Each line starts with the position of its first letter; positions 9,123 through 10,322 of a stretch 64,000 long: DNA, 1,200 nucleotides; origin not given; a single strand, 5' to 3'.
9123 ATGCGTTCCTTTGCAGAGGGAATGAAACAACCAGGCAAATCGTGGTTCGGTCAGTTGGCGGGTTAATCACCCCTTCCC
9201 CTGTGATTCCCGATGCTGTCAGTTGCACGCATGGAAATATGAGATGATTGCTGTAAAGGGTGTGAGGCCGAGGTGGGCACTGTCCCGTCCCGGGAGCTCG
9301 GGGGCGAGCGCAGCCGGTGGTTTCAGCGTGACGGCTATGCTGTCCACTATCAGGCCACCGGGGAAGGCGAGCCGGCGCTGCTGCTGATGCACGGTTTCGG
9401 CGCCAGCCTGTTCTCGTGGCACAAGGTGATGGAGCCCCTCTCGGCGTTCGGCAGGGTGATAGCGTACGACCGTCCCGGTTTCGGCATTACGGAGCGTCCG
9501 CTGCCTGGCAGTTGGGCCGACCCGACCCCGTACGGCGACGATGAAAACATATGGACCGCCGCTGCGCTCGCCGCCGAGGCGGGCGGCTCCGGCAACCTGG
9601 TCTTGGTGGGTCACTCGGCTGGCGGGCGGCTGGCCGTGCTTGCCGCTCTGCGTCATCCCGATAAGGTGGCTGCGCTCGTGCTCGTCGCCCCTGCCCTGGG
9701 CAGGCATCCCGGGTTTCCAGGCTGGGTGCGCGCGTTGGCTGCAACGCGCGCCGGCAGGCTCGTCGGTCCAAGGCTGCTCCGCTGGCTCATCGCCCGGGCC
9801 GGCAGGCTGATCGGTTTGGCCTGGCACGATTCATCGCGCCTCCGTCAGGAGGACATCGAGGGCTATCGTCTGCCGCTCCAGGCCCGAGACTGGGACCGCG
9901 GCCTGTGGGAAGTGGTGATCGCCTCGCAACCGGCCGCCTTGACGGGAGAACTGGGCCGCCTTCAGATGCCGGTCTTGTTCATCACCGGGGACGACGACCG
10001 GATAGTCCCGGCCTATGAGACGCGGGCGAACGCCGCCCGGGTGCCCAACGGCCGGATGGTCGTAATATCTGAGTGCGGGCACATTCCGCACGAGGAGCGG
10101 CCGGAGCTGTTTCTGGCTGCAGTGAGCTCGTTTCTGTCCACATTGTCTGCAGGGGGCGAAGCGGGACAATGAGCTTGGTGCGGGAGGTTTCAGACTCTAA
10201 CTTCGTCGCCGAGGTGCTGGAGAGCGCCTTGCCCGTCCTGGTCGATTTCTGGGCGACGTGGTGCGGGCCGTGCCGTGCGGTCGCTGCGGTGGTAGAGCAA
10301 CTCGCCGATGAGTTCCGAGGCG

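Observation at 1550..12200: Diverged segmental duplication with reciprocal (complementary) gene decay; tpl present in one copy only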

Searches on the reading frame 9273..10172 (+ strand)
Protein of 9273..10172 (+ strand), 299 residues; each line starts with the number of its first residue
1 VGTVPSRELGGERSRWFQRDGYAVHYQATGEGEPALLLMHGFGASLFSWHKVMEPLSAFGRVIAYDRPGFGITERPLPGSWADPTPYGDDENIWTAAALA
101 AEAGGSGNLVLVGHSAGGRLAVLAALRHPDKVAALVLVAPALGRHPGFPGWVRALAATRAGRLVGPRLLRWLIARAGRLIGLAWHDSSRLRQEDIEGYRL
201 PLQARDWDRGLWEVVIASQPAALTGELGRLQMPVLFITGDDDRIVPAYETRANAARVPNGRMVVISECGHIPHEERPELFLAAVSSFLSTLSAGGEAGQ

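Call 8: search_protein_families(library=pfam, proteins=[window:9273-10172:+], max_evalue=0.01)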
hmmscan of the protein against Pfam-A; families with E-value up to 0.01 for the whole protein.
window:9273-10172:+ (299 aa): 10 families
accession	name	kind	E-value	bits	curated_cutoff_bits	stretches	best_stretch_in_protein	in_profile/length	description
PF00561.26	Abhydrolase_1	-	9.9e-32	111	25.8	2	34-157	1-129/245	alpha/beta hydrolase fold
PF12697.13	Abhydrolase_6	-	1.6e-24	88.2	26.3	1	36-282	1-216/217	Alpha/beta hydrolase family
PF12146.15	Hydrolase_4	-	2.7e-22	79.7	27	1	35-275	6-237/239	Serine aminopeptidase, S33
PF06821.19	Ser_hydrolase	-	1.1e-06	29.1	22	1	92-142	40-92/172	Serine hydrolase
PF03096.20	Ndr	-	2.7e-05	23.5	23.3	1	110-289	102-277/283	Ndr family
PF12695.13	Abhydrolase_5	-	0.00032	21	27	0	214-267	85-137/164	Alpha/beta hydrolase family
PF00326.27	Peptidase_S9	-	0.00038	20.4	22.6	0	99-140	56-97/213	Prolyl oligopeptidase family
PF07859.19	Abhydrolase_3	-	0.00041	20.6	25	1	100-142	64-110/210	alpha/beta hydrolase fold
PF00756.26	Esterase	-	0.0016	18.7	22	1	109-142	117-150/251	Putative esterase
PF20434.5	BD-FAE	-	0.008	16.1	26.8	0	108-129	90-111/215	BD-FAE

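Call 9: search_protein_families(library=ncbifam, proteins=[window:9273-10172:+], max_evalue=0.001)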
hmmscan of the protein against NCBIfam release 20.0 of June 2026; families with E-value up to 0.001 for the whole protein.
window:9273-10172:+ (299 aa): 32 families (the best 25 are shown)
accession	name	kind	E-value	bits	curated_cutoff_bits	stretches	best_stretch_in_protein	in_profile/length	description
TIGR03056.1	bchO_mg_che_rel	equivalog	6.2e-31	107.4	172.55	1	18-287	12-276/278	alpha/beta fold hydrolase BchO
NF011457.0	PRK14875.1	equivalog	9.4e-27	93.9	307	1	20-288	118-369/372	acetoin dehydrogenase dihydrolipoyllysine-residue acetyltransferase subunit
TIGR02427.1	protocat_pcaD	equivalog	8.3e-26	90.9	255.85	1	24-288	2-250/251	3-oxoadipate enol-lactonase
NF051488.1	bifunc_PcaDC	exception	1.7e-24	86.7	390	1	24-290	2-252/375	bifunctional 3-oxoadipate enol-lactonase/4-carboxymuconolactone decarboxylase PcaDC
NF051487.1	bifunc_PcaCD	exception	2.1e-21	76.5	430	1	24-289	162-412/413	bifunctional 4-carboxymuconolactone decarboxylase/3-oxoadipate enol-lactonase PcaCD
TIGR01738.1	bioH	equivalog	1.9e-20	73.6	206.95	1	30-287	1-244/245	pimeloyl-ACP methyl ester esterase BioH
TIGR03695.1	menH_SHCHC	equivalog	1.5e-19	70.5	208.55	2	33-143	2-107/252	2-succinyl-6-hydroxy-2,4-cyclohexadiene-1-carboxylate synthase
NF052614.1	AB_fold_OlsI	equivalog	2e-19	70.1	385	1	179-290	145-257/272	ornithine lipid biosynthesis O-acyltransferase OlsI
NF002938.0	PRK03592.1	equivalog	1.5e-18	67.2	241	1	19-292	17-293/298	haloalkane dehalogenase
NF050089.1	i_nPHAscl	equivalog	9.8e-18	64.2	300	2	22-141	7-118/288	intracellular short-chain-length polyhydroxyalkanoate depolymerase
NF045632.1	hydroxlase_HsaD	equivalog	4.8e-17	61.8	400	2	13-141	13-138/290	4,5:9,10-diseco-3-hydroxy-5,9,17-trioxoandrosta-1(10),2-diene-4-oate hydrolase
TIGR03611.1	RutD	equivalog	1.5e-14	54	238.5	1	27-290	7-257/258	pyrimidine utilization protein D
TIGR01250.1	pro_imino_pep_2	subfamily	3.8e-13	49.7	167.65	2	19-138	9-127/288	proline iminopeptidase-family hydrolase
TIGR03343.1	biphenyl_bphD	equivalog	2e-11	43.6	462.15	1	22-141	20-135/282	2-hydroxy-6-oxo-6-phenylhexa-2,4-dienoate hydrolase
NF008340.0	PRK11126.1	equivalog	9.2e-11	41.4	261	1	27-136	8-108/255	2-succinyl-6-hydroxy-2,4-cyclohexadiene-1-carboxylate synthase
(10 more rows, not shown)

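Call 35: find_homologous_proteins(query=window:9273-10172:+, max_evalue=1e-20)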
Query window:9273-10172:+ (299 aa): 412 proteins with E <= 1e-20 among 8000 candidates; the best 120 are listed.
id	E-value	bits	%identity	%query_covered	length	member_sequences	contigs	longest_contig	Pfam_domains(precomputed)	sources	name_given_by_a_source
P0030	7.0e-197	671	100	100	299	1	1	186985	PF12697.14,PF00561.27,PF06821.20,PF12146.16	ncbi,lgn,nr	ncbi:MAG: alpha/beta hydrolase [Bacillota bacterium]|nr:alpha/beta hydrolase [Bacillota bacterium]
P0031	1.2e-106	374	62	96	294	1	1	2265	PF12697.14,PF03096.21,PF00561.27,PF06821.20,PF12146.16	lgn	-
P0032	1.7e-92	328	72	74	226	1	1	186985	PF12697.14,PF00561.27,PF12146.16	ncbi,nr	ncbi:MAG: alpha/beta fold hydrolase [Bacillota bacterium]|nr:alpha/beta fold hydrolase [Bacillota ba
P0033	1.6e-88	315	52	95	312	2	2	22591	PF12697.14,PF03096.21,PF00561.27,PF12146.16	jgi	-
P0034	4.1e-88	314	51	97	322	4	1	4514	PF00326.28,PF12697.14,PF03096.21,PF00561.27,PF06821.20,PF12146.16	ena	-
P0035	2.0e-87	311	50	97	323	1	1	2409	PF00326.28,PF12697.14,PF03096.21,PF00561.27,PF06821.20,PF12146.16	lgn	-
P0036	4.3e-87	310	50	97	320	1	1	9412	PF00326.28,PF12697.14,PF03096.21,PF00561.27,PF06821.20,PF12146.16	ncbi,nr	ncbi:MAG TPA: alpha/beta hydrolase [Chloroflexia bacterium]|nr:alpha/beta hydrolase [Chloroflexia ba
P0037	1.0e-83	299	50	98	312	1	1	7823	PF00756.27,PF12697.14,PF03096.21,PF00561.27,PF06821.20,PF12146.16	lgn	-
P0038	1.1e-83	299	49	97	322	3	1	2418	PF00756.27,PF00326.28,PF12697.14,PF03096.21,PF00561.27,PF06821.20,PF12146.16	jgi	-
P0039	1.8e-83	298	51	97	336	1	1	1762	PF00326.28,PF12697.14,PF03096.21,PF00561.27,PF06821.20,PF12146.16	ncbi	-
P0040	2.0e-83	298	50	97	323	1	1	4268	PF00326.28,PF12697.14,PF03096.21,PF00561.27,PF06821.20,PF12146.16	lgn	-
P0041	7.1e-83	296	48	97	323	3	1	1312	PF12697.14,PF03096.21,PF00561.27,PF12146.16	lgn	-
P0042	1.0e-82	296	47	96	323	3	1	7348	PF00756.27,PF12697.14,PF03096.21,PF00561.27,PF06821.20,PF12146.16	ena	-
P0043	2.7e-82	294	49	97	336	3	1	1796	PF00326.28,PF12697.14,PF03096.21,PF00561.27,PF06821.20,PF12146.16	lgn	-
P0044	3.6e-82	294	47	97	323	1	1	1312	PF00756.27,PF00326.28,PF12697.14,PF03096.21,PF00561.27,PF06821.20,PF12146.16,PF02230.23,PF20434.6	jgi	-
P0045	3.6e-82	294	49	97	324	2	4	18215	PF12697.14,PF03096.21,PF00561.27,PF06821.20,PF12146.16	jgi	-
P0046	4.0e-82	294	49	97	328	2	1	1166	PF00326.28,PF12697.14,PF03096.21,PF00561.27,PF06821.20,PF12146.16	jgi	-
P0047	4.6e-82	294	47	96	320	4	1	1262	PF00756.27,PF00326.28,PF12697.14,PF03096.21,PF00561.27,PF06821.20,PF12146.16,PF20434.6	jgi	jgi:pimeloyl-ACP methyl ester carboxylesterase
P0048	4.6e-82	294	48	96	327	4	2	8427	PF12697.14,PF03096.21,PF00561.27,PF06821.20,PF12146.16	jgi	-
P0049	4.9e-82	294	48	97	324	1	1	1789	PF00326.28,PF12697.14,PF03096.21,PF00561.27,PF06821.20,PF12146.16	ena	-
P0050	5.9e-82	293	46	97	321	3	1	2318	PF12697.14,PF03096.21,PF00561.27,PF12146.16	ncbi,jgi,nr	ncbi:MAG: alpha/beta hydrolase [Chloroflexi bacterium]|nr:MAG: alpha/beta hydrolase [Chloroflexota b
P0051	7.0e-82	293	47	98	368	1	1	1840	PF12697.14,PF03096.21,PF00561.27,PF06821.20,PF12146.16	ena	-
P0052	1.2e-81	292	51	96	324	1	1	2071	PF00326.28,PF12697.14,PF03096.21,PF00561.27,PF12146.16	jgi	jgi:pimeloyl-ACP methyl ester carboxylesterase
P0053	1.4e-81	292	49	96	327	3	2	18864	PF12697.14,PF03096.21,PF00561.27,PF06821.20,PF12146.16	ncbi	-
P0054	1.4e-81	292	49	97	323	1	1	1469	PF12697.14,PF03096.21,PF00561.27,PF06821.20,PF12146.16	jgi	jgi:pimeloyl-ACP methyl ester carboxylesterase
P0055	1.6e-81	292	50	97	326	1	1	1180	PF00326.28,PF12697.14,PF03096.21,PF00561.27,PF06821.20,PF12146.16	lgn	-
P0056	1.6e-81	292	49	97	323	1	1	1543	PF00326.28,PF12697.14,PF03096.21,PF00561.27,PF12146.16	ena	-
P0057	2.1e-81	292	46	100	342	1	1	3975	PF12697.14,PF03096.21,PF00561.27,PF06821.20,PF12146.16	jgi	jgi:pimeloyl-ACP methyl ester carboxylesterase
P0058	2.4e-81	291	46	96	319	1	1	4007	PF12697.14,PF03096.21,PF00561.27,PF12146.16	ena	-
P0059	4.4e-81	290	50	96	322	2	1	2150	PF12697.14,PF03096.21,PF00561.27,PF12146.16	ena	-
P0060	4.5e-81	290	50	95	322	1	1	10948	PF00326.28,PF12697.14,PF03096.21,PF00561.27,PF12146.16,PF02230.23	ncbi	ncbi:MAG: alpha/beta fold hydrolase [Chloroflexia bacterium]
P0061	7.2e-81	290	49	96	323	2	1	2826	PF12697.14,PF03096.21,PF00561.27,PF12146.16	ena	-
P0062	7.3e-81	290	49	97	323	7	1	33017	PF00326.28,PF12697.14,PF03096.21,PF00561.27,PF12146.16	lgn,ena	-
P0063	9.5e-81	289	48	98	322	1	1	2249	PF00756.27,PF12697.14,PF03096.21,PF00561.27,PF06821.20,PF12146.16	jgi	jgi:pimeloyl-ACP methyl ester carboxylesterase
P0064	1.0e-80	289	49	97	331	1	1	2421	PF00326.28,PF12697.14,PF03096.21,PF00561.27,PF06821.20,PF12146.16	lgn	-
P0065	1.0e-80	289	48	96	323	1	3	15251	PF12697.14,PF03096.21,PF00561.27,PF06821.20,PF12146.16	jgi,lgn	jgi:pimeloyl-ACP methyl ester carboxylesterase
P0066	2.3e-80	288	50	96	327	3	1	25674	PF00326.28,PF12697.14,PF03096.21,PF00561.27,PF06821.20,PF12146.16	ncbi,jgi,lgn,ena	jgi:pimeloyl-ACP methyl ester carboxylesterase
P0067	3.5e-80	288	47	97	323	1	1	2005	PF12697.14,PF03096.21,PF00561.27,PF12146.16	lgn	-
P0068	6.0e-80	287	46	98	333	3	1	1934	PF12697.14,PF03096.21,PF00561.27,PF12146.16,PF20434.6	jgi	jgi:pimeloyl-ACP methyl ester carboxylesterase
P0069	6.9e-80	287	48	97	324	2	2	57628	PF12697.14,PF03096.21,PF00561.27,PF06821.20,PF12146.16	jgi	jgi:pimeloyl-ACP methyl ester carboxylesterase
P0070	7.7e-80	286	48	97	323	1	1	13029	PF00756.27,PF12697.14,PF03096.21,PF00561.27,PF06821.20,PF12146.16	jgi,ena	-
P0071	7.7e-80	286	47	96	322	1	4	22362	PF12697.14,PF03096.21,PF00561.27,PF12146.16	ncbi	-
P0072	1.1e-79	286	46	97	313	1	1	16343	PF12697.14,PF03096.21,PF00561.27,PF06821.20,PF12146.16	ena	-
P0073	1.3e-79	286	47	97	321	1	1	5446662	PF12697.14,PF03096.21,PF00561.27,PF12146.16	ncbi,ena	-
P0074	1.9e-79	285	49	97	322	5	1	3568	PF12697.14,PF03096.21,PF00561.27,PF06821.20,PF12146.16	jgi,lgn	-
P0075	1.9e-79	285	46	97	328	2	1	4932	PF12697.14,PF03096.21,PF00561.27,PF06821.20,PF12146.16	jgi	-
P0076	2.1e-79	285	48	96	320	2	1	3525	PF12697.14,PF03096.21,PF00561.27,PF06821.20,PF12146.16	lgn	-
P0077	2.3e-79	285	44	95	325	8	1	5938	PF12697.14,PF03096.21,PF00561.27,PF06821.20,PF12146.16,PF02230.23,PF20434.6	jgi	jgi:pimeloyl-ACP methyl ester carboxylesterase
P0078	3.4e-79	284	47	96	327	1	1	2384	PF12697.14,PF03096.21,PF00561.27,PF06821.20,PF12146.16,PF20434.6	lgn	-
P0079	3.7e-79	284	46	96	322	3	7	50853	PF12697.14,PF03096.21,PF00561.27,PF12146.16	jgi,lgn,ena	jgi:pimeloyl-ACP methyl ester carboxylesterase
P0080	3.7e-79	284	49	98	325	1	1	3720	PF12697.14,PF03096.21,PF00561.27,PF06821.20,PF12146.16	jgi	jgi:pimeloyl-ACP methyl ester carboxylesterase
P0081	4.6e-79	284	47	97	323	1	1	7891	PF12697.14,PF03096.21,PF00561.27,PF12146.16,PF02230.23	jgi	jgi:pimeloyl-ACP methyl ester carboxylesterase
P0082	5.2e-79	284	48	97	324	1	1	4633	PF00326.28,PF12697.14,PF03096.21,PF00561.27,PF06821.20,PF12146.16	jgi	jgi:pimeloyl-ACP methyl ester carboxylesterase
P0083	8.2e-79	283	49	96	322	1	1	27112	PF00756.27,PF00326.28,PF12697.14,PF03096.21,PF00561.27,PF06821.20,PF12146.16,PF02230.23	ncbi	-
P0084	1.0e-78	283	49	97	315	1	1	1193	PF12697.14,PF03096.21,PF00561.27,PF12146.16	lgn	-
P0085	1.6e-78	282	50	96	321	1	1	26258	PF00326.28,PF12697.14,PF03096.21,PF00561.27,PF06821.20,PF12146.16,PF20434.6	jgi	jgi:pimeloyl-ACP methyl ester carboxylesterase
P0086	1.7e-78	282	46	97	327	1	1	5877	PF00326.28,PF12697.14,PF03096.21,PF00561.27,PF06821.20,PF12146.16,PF02230.23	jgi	jgi:pimeloyl-ACP methyl ester carboxylesterase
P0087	1.8e-78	282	47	96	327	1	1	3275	PF12697.14,PF03096.21,PF00561.27,PF06821.20,PF12146.16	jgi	-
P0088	1.9e-78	282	48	97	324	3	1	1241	PF00326.28,PF12697.14,PF03096.21,PF00561.27,PF12146.16,PF20434.6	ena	-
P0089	2.2e-78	282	51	96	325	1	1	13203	PF00326.28,PF12697.14,PF03096.21,PF00561.27,PF12146.16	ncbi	-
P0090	3.4e-78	281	47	98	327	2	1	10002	PF00326.28,PF12697.14,PF03096.21,PF00561.27,PF12146.16,PF08386.17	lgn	-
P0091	3.5e-78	281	46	96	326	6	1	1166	PF12697.14,PF03096.21,PF00561.27,PF06821.20,PF12146.16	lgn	-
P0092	4.6e-78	281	47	97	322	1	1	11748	PF12697.14,PF03096.21,PF00561.27,PF12146.16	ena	-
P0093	5.0e-78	280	46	96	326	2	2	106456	PF12697.14,PF03096.21,PF00561.27,PF06821.20,PF12146.16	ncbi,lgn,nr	ncbi:MAG: alpha/beta fold hydrolase [Candidatus Bipolaricaulota bacterium]|nr:alpha/beta hydrolase [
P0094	5.0e-78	280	46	97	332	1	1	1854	PF00326.28,PF12697.14,PF03096.21,PF00561.27,PF12146.16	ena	-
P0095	6.7e-78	280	46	96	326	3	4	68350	PF12697.14,PF03096.21,PF00561.27,PF06821.20,PF12146.16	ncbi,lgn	-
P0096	7.0e-78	280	46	96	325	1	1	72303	PF12697.14,PF03096.21,PF00561.27,PF06821.20,PF12146.16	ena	-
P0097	7.3e-78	280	47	97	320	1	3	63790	PF12697.14,PF03096.21,PF00561.27,PF06821.20,PF12146.16,PF02230.23,PF08386.17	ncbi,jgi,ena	-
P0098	1.2e-77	279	46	96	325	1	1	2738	PF12697.14,PF03096.21,PF00561.27,PF06821.20,PF12146.16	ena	-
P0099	1.2e-77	279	48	97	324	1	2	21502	PF12697.14,PF03096.21,PF00561.27,PF12146.16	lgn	-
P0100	1.3e-77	279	48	98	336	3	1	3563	PF07859.20,PF12697.14,PF03096.21,PF00561.27,PF06821.20,PF12146.16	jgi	-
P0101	1.4e-77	279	50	97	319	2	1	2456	PF00326.28,PF12697.14,PF03096.21,PF00561.27,PF06821.20,PF12146.16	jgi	jgi:pimeloyl-ACP methyl ester carboxylesterase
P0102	1.5e-77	279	47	98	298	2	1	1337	PF12697.14,PF03096.21,PF00561.27,PF06821.20,PF12146.16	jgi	jgi:pimeloyl-ACP methyl ester carboxylesterase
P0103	2.0e-77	278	48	96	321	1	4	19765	PF00756.27,PF00326.28,PF12697.14,PF03096.21,PF00561.27,PF06821.20,PF12146.16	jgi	jgi:pimeloyl-ACP methyl ester carboxylesterase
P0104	2.1e-77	278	46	97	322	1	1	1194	PF00326.28,PF12697.14,PF03096.21,PF00561.27,PF12146.16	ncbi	-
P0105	2.6e-77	278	45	96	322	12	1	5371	PF12697.14,PF03096.21,PF00561.27,PF06821.20,PF12146.16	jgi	jgi:pimeloyl-ACP methyl ester carboxylesterase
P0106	2.7e-77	278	47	96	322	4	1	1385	PF12697.14,PF03096.21,PF00561.27,PF06821.20,PF12146.16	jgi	-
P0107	2.7e-77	278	47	97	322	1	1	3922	PF12697.14,PF03096.21,PF00561.27,PF06821.20,PF12146.16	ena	-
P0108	2.8e-77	278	46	97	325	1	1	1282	PF12697.14,PF03096.21,PF00561.27,PF06821.20,PF12146.16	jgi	jgi:pimeloyl-ACP methyl ester carboxylesterase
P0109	2.9e-77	278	48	97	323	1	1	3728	PF12697.14,PF03096.21,PF00561.27,PF06821.20,PF12146.16,PF08386.17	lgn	-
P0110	3.0e-77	278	49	96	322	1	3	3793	PF12697.14,PF03096.21,PF00561.27,PF12146.16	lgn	-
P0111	3.6e-77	278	45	97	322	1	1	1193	PF12697.14,PF03096.21,PF00561.27,PF06821.20,PF12146.16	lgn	-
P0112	3.9e-77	278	46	98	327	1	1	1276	PF00326.28,PF12697.14,PF03096.21,PF00561.27,PF06821.20,PF12146.16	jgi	jgi:pimeloyl-ACP methyl ester carboxylesterase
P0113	4.2e-77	277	49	92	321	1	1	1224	PF12697.14,PF03096.21,PF00561.27,PF06821.20,PF12146.16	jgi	jgi:pimeloyl-ACP methyl ester carboxylesterase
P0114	5.3e-77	277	47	97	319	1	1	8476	PF00326.28,PF12697.14,PF03096.21,PF12695.14,PF00561.27,PF06821.20,PF12146.16,PF08386.17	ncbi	-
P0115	6.2e-77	277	46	97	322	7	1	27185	PF12697.14,PF03096.21,PF00561.27,PF12146.16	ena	-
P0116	6.8e-77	277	47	96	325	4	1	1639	PF12697.14,PF03096.21,PF00561.27,PF06821.20,PF12146.16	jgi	-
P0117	7.0e-77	277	46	98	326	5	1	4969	PF12697.14,PF03096.21,PF00561.27,PF12146.16,PF02230.23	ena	-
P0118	7.1e-77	277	46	95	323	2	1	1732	PF12697.14,PF03096.21,PF00561.27,PF12146.16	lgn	-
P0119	7.4e-77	277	47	97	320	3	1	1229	PF12697.14,PF03096.21,PF00561.27,PF12146.16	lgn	-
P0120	8.5e-77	276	47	96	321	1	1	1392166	PF12697.14,PF03096.21,PF00561.27,PF12146.16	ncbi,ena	-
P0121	1.0e-76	276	47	97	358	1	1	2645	PF00756.27,PF12697.14,PF03096.21,PF00561.27,PF06821.20,PF12146.16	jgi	-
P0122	1.4e-76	276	48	97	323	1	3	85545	PF12697.14,PF03096.21,PF00561.27,PF06821.20,PF12146.16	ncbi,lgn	-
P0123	1.5e-76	276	48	97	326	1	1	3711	PF12697.14,PF03096.21,PF00561.27,PF06821.20,PF12146.16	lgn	-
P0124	1.5e-76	276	47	97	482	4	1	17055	PF12697.14,PF03096.21,PF00561.27,PF12146.16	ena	-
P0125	2.3e-76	275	48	92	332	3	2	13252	PF12697.14,PF03096.21,PF00561.27,PF06821.20,PF12146.16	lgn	-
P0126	2.9e-76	275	46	96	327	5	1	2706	PF12697.14,PF03096.21,PF00561.27,PF06821.20,PF12146.16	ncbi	-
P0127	3.4e-76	274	47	96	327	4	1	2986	PF00756.27,PF12697.14,PF03096.21,PF00561.27,PF06821.20,PF12146.16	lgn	-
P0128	4.3e-76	274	46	96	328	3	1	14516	PF12697.14,PF03096.21,PF00561.27,PF06821.20,PF12146.16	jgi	-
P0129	4.6e-76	274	46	98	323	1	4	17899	PF12697.14,PF03096.21,PF00561.27,PF06821.20,PF12146.16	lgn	-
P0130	5.1e-76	274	48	97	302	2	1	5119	PF00326.28,PF12697.14,PF03096.21,PF00561.27,PF06821.20,PF12146.16,PF02230.23,PF20434.6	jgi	jgi:pimeloyl-ACP methyl ester carboxylesterase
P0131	7.2e-76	273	45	97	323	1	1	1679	PF12697.14,PF03096.21,PF00561.27,PF06821.20,PF12146.16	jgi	-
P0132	7.5e-76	273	47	96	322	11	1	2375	PF12697.14,PF03096.21,PF00561.27,PF06821.20,PF12146.16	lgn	-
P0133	7.8e-76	273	45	99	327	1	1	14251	PF00326.28,PF12697.14,PF03096.21,PF00561.27,PF06821.20,PF12146.16,PF08386.17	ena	-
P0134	8.4e-76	273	45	99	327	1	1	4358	PF00326.28,PF12697.14,PF03096.21,PF00561.27,PF06821.20,PF12146.16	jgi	jgi:pimeloyl-ACP methyl ester carboxylesterase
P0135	1.0e-75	273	47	96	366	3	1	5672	PF12697.14,PF03096.21,PF00561.27,PF06821.20,PF12146.16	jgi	-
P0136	1.8e-75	272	46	97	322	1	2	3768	PF12697.14,PF03096.21,PF00561.27,PF06821.20,PF12146.16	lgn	-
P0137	1.8e-75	272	47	96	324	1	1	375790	PF12697.14,PF03096.21,PF00561.27,PF06821.20,PF12146.16,PF08386.17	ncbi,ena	-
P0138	1.9e-75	272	47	95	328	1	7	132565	PF00756.27,PF00326.28,PF12697.14,PF03096.21,PF00561.27,PF06821.20,PF12146.16,PF20434.6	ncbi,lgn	-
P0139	2.9e-75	271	46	97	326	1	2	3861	PF12697.14,PF03096.21,PF00561.27,PF06821.20,PF12146.16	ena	-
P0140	3.1e-75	271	47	97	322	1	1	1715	PF12697.14,PF03096.21,PF00561.27,PF06821.20,PF12146.16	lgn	-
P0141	4.1e-75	271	46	97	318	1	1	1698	PF12697.14,PF03096.21,PF00561.27,PF12146.16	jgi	-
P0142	4.7e-75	271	45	97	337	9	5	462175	PF12697.14,PF03096.21,PF00561.27,PF06821.20,PF12146.16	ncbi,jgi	ncbi:MAG: alpha/beta hydrolase [Anaerolineales bacterium]|jgi:pimeloyl-ACP methyl ester carboxyleste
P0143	5.0e-75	271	45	97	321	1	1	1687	PF12697.14,PF03096.21,PF00561.27,PF06821.20,PF12146.16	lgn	-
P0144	5.2e-75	271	45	95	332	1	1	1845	PF12697.14,PF03096.21,PF00561.27,PF12146.16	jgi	jgi:pimeloyl-ACP methyl ester carboxylesterase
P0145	5.4e-75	270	46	96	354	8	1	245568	PF12697.14,PF03096.21,PF00561.27,PF12146.16,PF02230.23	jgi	jgi:pimeloyl-ACP methyl ester carboxylesterase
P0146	6.8e-75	270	46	98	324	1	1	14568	PF00756.27,PF00326.28,PF12697.14,PF03096.21,PF00561.27,PF06821.20,PF12146.16,PF20434.6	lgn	-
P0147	8.9e-75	270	48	98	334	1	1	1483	PF12697.14,PF03096.21,PF00561.27,PF06821.20,PF12146.16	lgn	-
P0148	9.8e-75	270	44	94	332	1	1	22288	PF00326.28,PF12697.14,PF03096.21,PF00561.27,PF06821.20,PF12146.16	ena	-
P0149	1.0e-74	270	47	97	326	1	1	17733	PF00326.28,PF12697.14,PF03096.21,PF00561.27,PF12146.16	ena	-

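Call 36: find_encoding_contigs(protein=P0030, flank=10000, max_places=10)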
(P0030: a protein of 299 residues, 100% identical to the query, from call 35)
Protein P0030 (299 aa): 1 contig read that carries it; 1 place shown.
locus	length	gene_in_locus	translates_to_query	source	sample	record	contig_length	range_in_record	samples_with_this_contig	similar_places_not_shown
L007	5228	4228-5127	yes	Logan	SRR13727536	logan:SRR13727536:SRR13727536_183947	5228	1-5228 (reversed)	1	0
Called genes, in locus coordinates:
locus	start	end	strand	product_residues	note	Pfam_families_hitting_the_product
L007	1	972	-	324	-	?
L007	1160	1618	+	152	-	-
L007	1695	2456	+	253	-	PF03323:GerA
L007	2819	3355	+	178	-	PF05504:Spore_GerAC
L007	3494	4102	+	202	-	-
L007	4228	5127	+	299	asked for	PF00561:Abhydrolase_1, PF12146:Hydrolase_4, PF12697:Abhydrolase_6, PF06821:Ser_hydrolase (faint), PF00561:Abhydrolase_1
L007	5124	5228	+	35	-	?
